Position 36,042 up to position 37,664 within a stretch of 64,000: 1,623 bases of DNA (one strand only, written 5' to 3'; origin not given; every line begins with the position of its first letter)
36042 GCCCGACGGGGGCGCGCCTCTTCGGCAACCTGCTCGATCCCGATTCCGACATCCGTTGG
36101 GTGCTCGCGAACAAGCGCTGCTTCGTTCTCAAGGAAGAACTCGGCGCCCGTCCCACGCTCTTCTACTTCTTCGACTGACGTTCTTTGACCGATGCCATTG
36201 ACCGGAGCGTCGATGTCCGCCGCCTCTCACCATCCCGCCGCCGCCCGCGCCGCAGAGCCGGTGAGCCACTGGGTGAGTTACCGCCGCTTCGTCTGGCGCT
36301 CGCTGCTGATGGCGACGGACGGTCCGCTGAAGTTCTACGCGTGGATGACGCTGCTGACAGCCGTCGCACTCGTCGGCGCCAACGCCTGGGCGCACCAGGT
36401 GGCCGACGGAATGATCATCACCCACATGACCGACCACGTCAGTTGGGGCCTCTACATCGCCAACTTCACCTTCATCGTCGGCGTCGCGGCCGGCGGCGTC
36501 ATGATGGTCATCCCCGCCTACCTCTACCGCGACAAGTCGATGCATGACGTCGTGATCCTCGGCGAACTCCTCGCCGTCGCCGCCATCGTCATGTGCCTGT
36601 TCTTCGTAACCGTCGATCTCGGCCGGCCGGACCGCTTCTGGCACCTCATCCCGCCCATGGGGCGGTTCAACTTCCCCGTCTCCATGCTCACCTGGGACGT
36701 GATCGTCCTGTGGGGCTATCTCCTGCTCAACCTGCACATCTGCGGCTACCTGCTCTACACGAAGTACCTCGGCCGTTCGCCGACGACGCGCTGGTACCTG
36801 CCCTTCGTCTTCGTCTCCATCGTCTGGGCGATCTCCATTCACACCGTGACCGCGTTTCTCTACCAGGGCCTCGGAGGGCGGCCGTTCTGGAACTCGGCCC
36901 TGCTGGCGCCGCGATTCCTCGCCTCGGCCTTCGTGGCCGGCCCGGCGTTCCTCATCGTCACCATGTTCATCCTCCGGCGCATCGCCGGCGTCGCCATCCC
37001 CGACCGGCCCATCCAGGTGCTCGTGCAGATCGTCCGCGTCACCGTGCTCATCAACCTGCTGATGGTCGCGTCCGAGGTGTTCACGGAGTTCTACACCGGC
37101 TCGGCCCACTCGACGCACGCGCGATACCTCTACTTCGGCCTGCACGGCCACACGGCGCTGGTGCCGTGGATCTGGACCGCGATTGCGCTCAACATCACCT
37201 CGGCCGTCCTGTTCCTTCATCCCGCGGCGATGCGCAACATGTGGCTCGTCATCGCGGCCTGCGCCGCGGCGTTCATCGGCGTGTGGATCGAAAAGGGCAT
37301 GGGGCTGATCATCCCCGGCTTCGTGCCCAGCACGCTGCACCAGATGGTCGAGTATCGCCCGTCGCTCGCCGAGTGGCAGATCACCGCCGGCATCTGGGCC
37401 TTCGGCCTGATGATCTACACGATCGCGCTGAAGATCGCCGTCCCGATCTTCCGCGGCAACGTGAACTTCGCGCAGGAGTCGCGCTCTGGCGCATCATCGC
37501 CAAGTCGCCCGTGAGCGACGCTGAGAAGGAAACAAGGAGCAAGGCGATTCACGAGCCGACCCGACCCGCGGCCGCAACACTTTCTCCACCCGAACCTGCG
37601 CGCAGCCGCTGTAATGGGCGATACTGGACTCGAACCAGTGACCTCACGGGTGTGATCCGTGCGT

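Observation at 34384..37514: Nap operon lacking NapC and NapH faces a divergent tetrahaem cytochrome / NrfC-like / NrfD-like module with no catalytic subunit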

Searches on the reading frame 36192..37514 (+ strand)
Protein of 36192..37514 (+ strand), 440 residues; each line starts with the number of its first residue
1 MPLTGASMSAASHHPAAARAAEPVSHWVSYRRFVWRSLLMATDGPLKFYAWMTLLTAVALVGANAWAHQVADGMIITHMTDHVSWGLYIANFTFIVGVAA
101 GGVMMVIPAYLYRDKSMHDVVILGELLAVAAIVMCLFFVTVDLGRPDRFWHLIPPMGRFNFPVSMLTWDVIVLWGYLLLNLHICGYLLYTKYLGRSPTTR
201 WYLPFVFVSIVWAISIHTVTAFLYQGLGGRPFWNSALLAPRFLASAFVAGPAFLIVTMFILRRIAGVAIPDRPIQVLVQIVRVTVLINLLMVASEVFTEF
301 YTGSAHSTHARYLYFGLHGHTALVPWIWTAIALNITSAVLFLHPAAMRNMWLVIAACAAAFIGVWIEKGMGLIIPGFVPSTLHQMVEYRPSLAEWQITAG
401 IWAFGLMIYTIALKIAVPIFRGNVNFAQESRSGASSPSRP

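Call 4: search_protein_families(library=pfam, proteins=[window:36192-37514:+], max_evalue=0.01)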
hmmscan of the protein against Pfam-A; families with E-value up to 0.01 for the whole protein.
window:36192-37514:+ (440 aa): 1 family
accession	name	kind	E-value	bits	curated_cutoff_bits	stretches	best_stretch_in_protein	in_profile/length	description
PF03916.19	NrfD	-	2.3e-35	123.2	25.8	1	78-367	4-300/313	Polysulphide reductase, NrfD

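Call 5: search_protein_families(library=ncbifam, proteins=[window:36192-37514:+], max_evalue=0.01)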
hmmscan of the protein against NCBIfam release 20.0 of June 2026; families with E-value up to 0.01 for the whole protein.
window:36192-37514:+ (440 aa): 2 families
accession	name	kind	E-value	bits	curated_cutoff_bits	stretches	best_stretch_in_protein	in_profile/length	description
NF045798.1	DsrP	equivalog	9.7e-129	429.7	350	1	40-419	4-343/346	sulfate reduction electron transfer complex DsrMKJOP subunit DsrP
NF041784.1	mnquin_red_QrcD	equivalog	3.9e-10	39.6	570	1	46-421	16-402/408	menaquinone reductase integral membrane subunit QrcD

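Call 9: find_homologous_proteins(query=window:36192-37514:+, max_evalue=1e-20)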
Query window:36192-37514:+ (440 aa): 8000 proteins with E <= 1e-20 among 8000 candidates; the best 120 are listed.
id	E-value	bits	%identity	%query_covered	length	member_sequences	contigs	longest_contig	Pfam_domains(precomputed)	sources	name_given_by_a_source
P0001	4.0e-286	967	100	98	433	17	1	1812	PF03916.20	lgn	-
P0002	5.9e-234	795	82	96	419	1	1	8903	PF03916.20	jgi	jgi:Ni/Fe-hydrogenase subunit HybB-like protein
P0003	9.5e-234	795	79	99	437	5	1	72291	PF03916.20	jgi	jgi:Ni/Fe-hydrogenase subunit HybB-like protein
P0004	4.4e-230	782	81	95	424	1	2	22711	PF03916.20,PF14589.11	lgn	-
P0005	4.6e-229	779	83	94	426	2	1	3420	PF03916.20,PF14589.11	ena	-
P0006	7.7e-229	778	79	97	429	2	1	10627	PF03916.20,PF14589.11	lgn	-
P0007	5.7e-227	772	83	93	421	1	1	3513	PF03916.20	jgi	jgi:Ni/Fe-hydrogenase subunit HybB-like protein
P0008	1.6e-226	771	81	93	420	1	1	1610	PF03916.20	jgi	-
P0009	5.4e-225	766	78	96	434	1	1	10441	PF03916.20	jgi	jgi:Ni/Fe-hydrogenase subunit HybB-like protein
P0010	5.5e-224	762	79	95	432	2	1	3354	PF03916.20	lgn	-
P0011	6.2e-224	762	81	95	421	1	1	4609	PF03916.20,PF14589.11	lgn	-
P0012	1.1e-223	761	79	96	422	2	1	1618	PF03916.20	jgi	jgi:molybdopterin-containing oxidoreductase family membrane subunit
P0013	1.5e-223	761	78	95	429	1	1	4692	PF03916.20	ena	-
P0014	1.2e-222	758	79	94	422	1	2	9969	PF03916.20,PF14589.11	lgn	-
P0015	1.2e-221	755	78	95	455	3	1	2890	PF03916.20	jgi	jgi:Ni/Fe-hydrogenase subunit HybB-like protein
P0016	1.2e-221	755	76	97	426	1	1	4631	PF03916.20,PF14589.11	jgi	-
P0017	1.4e-221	754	80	92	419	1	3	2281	PF03916.20,PF14589.11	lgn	-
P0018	2.1e-221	754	78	95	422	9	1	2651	PF03916.20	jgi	jgi:Ni/Fe-hydrogenase subunit HybB-like protein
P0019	3.5e-221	753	76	98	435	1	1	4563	PF03916.20,PF14589.11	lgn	-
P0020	5.6e-221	752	78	95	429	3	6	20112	PF03916.20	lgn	-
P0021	6.9e-221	752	80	95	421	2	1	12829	PF03916.20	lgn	-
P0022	9.9e-221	752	79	93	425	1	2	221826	PF03916.20,PF14589.11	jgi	-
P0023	4.8e-220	749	79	95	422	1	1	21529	PF03916.20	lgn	-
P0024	7.7e-220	749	77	95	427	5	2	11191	PF03916.20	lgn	-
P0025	2.0e-219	747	80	91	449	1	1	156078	PF03916.20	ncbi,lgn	ncbi:MAG: sulfate reduction electron transfer complex DsrMKJOP subunit DsrP [Phycisphaerales bacteri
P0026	2.2e-219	747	77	95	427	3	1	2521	PF03916.20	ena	-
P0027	5.5e-219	746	78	94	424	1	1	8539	PF03916.20,PF14589.11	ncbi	-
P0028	1.2e-218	745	76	96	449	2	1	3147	PF03916.20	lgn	-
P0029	1.2e-218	745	78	94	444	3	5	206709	PF03916.20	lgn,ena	-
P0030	1.9e-218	744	80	92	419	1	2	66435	PF03916.20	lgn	-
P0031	4.3e-218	743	78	94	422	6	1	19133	PF03916.20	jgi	jgi:molybdopterin-containing oxidoreductase family membrane subunit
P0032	5.1e-218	743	78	95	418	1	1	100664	PF03916.20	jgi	-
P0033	6.2e-218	742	80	92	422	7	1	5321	PF03916.20,PF14589.11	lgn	-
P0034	6.4e-218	742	76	96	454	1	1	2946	PF03916.20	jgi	jgi:Ni/Fe-hydrogenase subunit HybB-like protein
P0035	1.3e-217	741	75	97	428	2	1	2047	PF03916.20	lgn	-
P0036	1.4e-217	741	76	96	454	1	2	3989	PF03916.20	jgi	jgi:Ni/Fe-hydrogenase subunit HybB-like protein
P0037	2.4e-217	740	79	92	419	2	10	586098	PF03916.20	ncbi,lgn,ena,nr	ncbi:MAG: polysulfide reductase NrfD [Phycisphaeraceae bacterium]|nr:polysulfide reductase NrfD [Phy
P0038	1.1e-216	738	76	95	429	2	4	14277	PF03916.20,PF14589.11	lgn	-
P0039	3.1e-216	737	78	94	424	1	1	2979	PF03916.20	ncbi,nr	ncbi:MAG: polysulfide reductase NrfD [Phycisphaerales bacterium]|nr:polysulfide reductase NrfD [Phyc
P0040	1.2e-215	735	77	96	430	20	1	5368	PF03916.20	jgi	jgi:molybdopterin-containing oxidoreductase family membrane subunit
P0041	3.2e-215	733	76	97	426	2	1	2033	PF03916.20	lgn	-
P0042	6.3e-215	733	78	95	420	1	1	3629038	PF03916.20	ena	-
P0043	7.5e-215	732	77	94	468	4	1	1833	PF03916.20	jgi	jgi:Ni/Fe-hydrogenase subunit HybB-like protein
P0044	1.0e-214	732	77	94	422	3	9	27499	PF03916.20,PF14589.11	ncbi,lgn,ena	-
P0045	1.5e-214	731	76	95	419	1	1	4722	PF03916.20,PF14589.11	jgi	-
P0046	1.7e-214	731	80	91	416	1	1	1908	PF03916.20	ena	-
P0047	3.3e-214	730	77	93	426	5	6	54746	PF03916.20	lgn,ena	-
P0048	6.3e-214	729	81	89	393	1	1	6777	PF03916.20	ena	-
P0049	1.1e-213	728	78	93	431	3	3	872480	PF03916.20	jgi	jgi:Ni/Fe-hydrogenase subunit HybB-like protein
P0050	1.2e-213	728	75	95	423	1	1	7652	PF03916.20,PF14589.11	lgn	-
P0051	1.5e-213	728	76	94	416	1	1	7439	PF03916.20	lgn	-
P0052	2.0e-213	728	80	90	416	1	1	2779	PF03916.20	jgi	jgi:Ni/Fe-hydrogenase subunit HybB-like protein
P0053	6.2e-213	726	77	93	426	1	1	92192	PF03916.20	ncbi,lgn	ncbi:MAG: sulfate reduction electron transfer complex DsrMKJOP subunit DsrP [Phycisphaerales bacteri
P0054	7.0e-213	726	80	90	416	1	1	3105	PF03916.20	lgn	-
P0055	7.2e-213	726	78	91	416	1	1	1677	PF03916.20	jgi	jgi:Ni/Fe-hydrogenase subunit HybB-like protein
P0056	1.3e-212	725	76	93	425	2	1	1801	PF03916.20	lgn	-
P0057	1.6e-212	725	75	94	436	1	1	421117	PF03916.20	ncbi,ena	-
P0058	1.8e-212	724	72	98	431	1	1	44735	PF03916.20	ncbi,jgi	ncbi:MAG: sulfate reduction electron transfer complex DsrMKJOP subunit DsrP [Planctomycetota bacteri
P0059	2.2e-212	724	75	96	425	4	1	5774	PF03916.20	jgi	-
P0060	5.0e-212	723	76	95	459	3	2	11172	PF03916.20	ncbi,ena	-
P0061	7.2e-212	722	80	90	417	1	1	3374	PF03916.20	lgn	-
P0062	1.1e-211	722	72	100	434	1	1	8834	PF03916.20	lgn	-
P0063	1.9e-211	721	75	96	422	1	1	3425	PF03916.20,PF14589.11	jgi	-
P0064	3.3e-211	720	77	93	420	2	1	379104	PF03916.20,PF14589.11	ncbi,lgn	-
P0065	9.9e-211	719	75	94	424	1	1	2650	PF03916.20,PF14589.11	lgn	-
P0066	1.8e-210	718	74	95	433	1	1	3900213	PF03916.20,PF14589.11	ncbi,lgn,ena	-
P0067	3.2e-210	717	76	94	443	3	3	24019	PF03916.20,PF14589.11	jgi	jgi:Ni/Fe-hydrogenase subunit HybB-like protein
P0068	2.4e-209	714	74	95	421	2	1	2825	PF03916.20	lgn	-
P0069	3.0e-209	714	74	97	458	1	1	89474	PF03916.20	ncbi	-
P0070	1.4e-208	712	75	95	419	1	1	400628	PF03916.20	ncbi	-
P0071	1.5e-208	712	75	94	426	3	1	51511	PF03916.20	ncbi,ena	-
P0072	1.7e-208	711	74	91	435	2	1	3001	PF03916.20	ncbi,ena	-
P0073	4.2e-208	710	76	91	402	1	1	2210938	PF03916.20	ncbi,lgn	ncbi:MAG: sulfate reduction electron transfer complex DsrMKJOP subunit DsrP [Phycisphaerales bacteri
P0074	4.8e-208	710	75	94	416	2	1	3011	PF03916.20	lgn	-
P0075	6.0e-208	710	73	95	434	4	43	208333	PF03916.20,PF14589.11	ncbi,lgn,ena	-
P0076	1.9e-207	708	74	96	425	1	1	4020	PF03916.20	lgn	-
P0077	1.9e-207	708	75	91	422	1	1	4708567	PF03916.20,PF14589.11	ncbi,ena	-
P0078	1.9e-207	708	73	97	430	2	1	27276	PF03916.20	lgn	-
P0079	2.5e-207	707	75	93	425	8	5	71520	PF03916.20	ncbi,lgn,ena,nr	ncbi:MAG TPA: polysulfide reductase NrfD [Pirellulaceae bacterium]|nr:polysulfide reductase NrfD [Pi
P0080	5.3e-207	706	74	95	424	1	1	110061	PF03916.20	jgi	-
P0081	2.8e-206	704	72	97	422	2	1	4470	PF03916.20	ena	-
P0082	3.1e-206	704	76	93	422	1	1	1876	PF03916.20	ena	-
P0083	3.4e-206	704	75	94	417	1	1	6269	PF03916.20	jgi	jgi:molybdopterin-containing oxidoreductase family membrane subunit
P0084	3.7e-206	704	70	98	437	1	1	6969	PF03916.20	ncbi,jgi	ncbi:MAG: sulfate reduction electron transfer complex DsrMKJOP subunit DsrP [Planctomycetota bacteri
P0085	2.0e-205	701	73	94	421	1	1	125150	PF03916.20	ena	-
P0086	3.3e-205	701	72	93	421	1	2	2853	PF03916.20,PF14589.11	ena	-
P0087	5.5e-205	700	73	92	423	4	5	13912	PF03916.20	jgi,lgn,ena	jgi:molybdopterin-containing oxidoreductase family membrane subunit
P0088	8.2e-205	699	72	96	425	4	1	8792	PF03916.20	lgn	-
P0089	1.3e-204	699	74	93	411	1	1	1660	PF03916.20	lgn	-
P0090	1.7e-204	698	72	98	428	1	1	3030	PF03916.20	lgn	-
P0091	3.3e-204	697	72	94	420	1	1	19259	PF03916.20,PF14589.11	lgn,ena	-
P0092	8.1e-204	696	72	95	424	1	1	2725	PF03916.20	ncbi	-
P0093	1.1e-203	695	73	92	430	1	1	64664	PF03916.20,PF14589.11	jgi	-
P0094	1.8e-203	695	74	92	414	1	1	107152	PF03916.20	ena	-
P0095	2.0e-203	695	72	97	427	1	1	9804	PF03916.20,PF14589.11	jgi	-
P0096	3.6e-203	694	71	95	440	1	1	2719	PF03916.20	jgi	jgi:Ni/Fe-hydrogenase subunit HybB-like protein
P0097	1.0e-202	692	72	94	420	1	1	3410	PF03916.20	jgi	jgi:Ni/Fe-hydrogenase subunit HybB-like protein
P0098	2.1e-202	691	71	94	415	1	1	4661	PF03916.20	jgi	jgi:molybdopterin-containing oxidoreductase family membrane subunit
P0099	2.2e-202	691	74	91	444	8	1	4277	PF03916.20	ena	-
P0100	2.8e-202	691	75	91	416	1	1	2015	PF03916.20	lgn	-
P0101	3.2e-202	691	70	95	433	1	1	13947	PF03916.20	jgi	jgi:Ni/Fe-hydrogenase subunit HybB-like protein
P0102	3.8e-202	690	72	95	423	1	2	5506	PF03916.20,PF14589.11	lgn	-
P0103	3.9e-202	690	72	94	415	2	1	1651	PF03916.20,PF14589.11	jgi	-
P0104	4.3e-202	690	73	93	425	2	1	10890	PF03916.20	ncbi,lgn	-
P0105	4.3e-202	690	73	94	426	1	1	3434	PF03916.20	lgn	-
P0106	5.5e-202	690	73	93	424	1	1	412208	PF03916.20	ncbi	-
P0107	1.1e-201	689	73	92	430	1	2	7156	PF03916.20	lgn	-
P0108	2.8e-201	688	72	96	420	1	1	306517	PF03916.20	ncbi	-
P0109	5.6e-201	687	72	93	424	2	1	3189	PF03916.20,PF14589.11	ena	-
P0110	1.2e-200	685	72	96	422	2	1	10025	PF03916.20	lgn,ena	-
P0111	1.2e-200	685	69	95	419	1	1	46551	PF03916.20,PF14589.11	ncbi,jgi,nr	ncbi:MAG: polysulfide reductase NrfD [Deltaproteobacteria bacterium]|jgi:molybdopterin-containing ox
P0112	1.2e-200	685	72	95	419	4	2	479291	PF03916.20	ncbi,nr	ncbi:MAG: polysulfide reductase NrfD [Planctomycetes bacterium]|nr:polysulfide reductase NrfD [Planc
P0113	1.3e-200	685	72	93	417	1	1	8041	PF03916.20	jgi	jgi:Ni/Fe-hydrogenase subunit HybB-like protein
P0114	1.7e-200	685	70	95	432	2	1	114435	PF03916.20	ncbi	-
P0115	1.9e-200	685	72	91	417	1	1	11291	PF03916.20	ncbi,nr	ncbi:polysulfide reductase NrfD [bacterium]|nr:polysulfide reductase NrfD [bacterium]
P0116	2.9e-200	684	75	88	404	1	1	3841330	PF03916.20,PF14589.11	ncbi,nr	ncbi:MAG: polysulfide reductase NrfD [Phycisphaeraceae bacterium]|nr:MAG: polysulfide reductase NrfD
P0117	5.7e-200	683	69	98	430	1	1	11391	PF03916.20,PF14589.11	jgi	-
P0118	1.1e-199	682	71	96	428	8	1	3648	PF03916.20,PF14589.11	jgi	-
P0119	1.2e-199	682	75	90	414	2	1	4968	PF03916.20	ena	-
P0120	1.7e-199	682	72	94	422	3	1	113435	PF03916.20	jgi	jgi:molybdopterin-containing oxidoreductase family membrane subunit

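Call 10: find_encoding_contigs(protein=P0037, flank=10000, max_places=3)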
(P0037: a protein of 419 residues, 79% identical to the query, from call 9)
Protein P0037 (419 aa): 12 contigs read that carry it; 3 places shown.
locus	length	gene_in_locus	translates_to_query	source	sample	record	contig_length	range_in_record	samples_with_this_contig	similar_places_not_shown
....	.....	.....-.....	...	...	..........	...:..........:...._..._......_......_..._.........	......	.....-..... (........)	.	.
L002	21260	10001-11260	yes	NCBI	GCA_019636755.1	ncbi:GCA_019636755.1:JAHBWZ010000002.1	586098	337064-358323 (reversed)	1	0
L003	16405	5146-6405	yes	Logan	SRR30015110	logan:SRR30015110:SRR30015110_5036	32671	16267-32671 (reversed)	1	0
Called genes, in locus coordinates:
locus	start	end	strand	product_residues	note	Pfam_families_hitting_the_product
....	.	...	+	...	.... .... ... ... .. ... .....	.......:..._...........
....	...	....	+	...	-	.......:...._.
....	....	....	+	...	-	-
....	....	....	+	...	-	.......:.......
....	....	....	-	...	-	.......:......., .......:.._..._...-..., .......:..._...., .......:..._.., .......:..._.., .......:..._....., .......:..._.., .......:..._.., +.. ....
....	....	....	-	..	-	-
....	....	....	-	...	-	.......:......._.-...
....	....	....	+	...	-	-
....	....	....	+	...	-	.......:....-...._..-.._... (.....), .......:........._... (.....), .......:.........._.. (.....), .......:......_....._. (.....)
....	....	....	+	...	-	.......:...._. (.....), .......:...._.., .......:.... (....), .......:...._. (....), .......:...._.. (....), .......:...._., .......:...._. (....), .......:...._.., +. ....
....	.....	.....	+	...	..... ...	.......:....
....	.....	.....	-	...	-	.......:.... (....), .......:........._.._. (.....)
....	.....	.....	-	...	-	-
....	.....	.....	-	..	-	-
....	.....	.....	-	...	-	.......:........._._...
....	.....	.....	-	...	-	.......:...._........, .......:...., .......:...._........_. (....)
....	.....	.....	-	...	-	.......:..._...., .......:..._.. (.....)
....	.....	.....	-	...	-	-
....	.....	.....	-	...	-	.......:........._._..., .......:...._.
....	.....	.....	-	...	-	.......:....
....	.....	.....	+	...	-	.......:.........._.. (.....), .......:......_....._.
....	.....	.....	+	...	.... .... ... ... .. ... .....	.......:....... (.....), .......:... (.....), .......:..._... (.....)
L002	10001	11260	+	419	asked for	PF03916:NrfD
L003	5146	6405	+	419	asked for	PF03916:NrfD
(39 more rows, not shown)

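Call 11: find_encoding_contigs(protein=P0079, flank=10000, max_places=3)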
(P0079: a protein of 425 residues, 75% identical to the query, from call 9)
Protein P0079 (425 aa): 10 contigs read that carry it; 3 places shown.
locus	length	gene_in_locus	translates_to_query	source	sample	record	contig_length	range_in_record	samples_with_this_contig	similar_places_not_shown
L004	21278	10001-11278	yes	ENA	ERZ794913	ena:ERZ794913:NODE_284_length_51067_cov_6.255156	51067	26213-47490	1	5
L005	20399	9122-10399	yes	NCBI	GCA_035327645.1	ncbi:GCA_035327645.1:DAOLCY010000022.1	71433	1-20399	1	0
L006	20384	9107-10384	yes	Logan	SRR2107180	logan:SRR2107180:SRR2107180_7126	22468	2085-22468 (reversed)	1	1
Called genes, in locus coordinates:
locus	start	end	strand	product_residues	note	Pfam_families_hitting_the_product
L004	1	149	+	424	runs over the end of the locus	PF00815:Histidinol_dh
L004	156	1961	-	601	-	PF19580:Exo_endo_phos_3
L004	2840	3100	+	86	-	-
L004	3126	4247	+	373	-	PF01145:Band_7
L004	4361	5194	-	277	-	PF03892:NapB (faint), PF14522:Cytochrome_C7 (faint), PF14537:Cytochrom_c3_2 (faint)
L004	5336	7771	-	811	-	PF04879:Molybdop_Fe4S4, PF00384:Molybdopterin, PF01568:Molydop_binding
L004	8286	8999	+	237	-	PF22113:Mtrc-MtrF_II-IV_dom (faint), PF09699:Paired_CXXCH_1 (faint)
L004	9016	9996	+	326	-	PF13247:Fer4_11, PF13187:Fer4_9 (weak), PF00037:Fer4 (weak), PF12797:Fer4_2 (weak), PF12838:Fer4_7, PF13187:Fer4_9, PF13237:Fer4_10, PF13247:Fer4_11, +2 more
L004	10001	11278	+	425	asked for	PF03916:NrfD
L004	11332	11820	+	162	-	PF03264:Cytochrom_NNT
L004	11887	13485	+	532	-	PF02335:Cytochrom_C552, PF14522:Cytochrome_C7 (faint), PF02335:Cytochrom_C552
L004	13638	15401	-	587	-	PF13372:Alginate_exp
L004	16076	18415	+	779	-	-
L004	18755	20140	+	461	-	PF01408:GFO_IDH_MocA, PF19051:GFO_IDH_MocA_C2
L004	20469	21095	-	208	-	PF00570:HRDC, PF14493:HTH_40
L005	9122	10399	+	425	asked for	PF03916:NrfD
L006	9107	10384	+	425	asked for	PF03916:NrfD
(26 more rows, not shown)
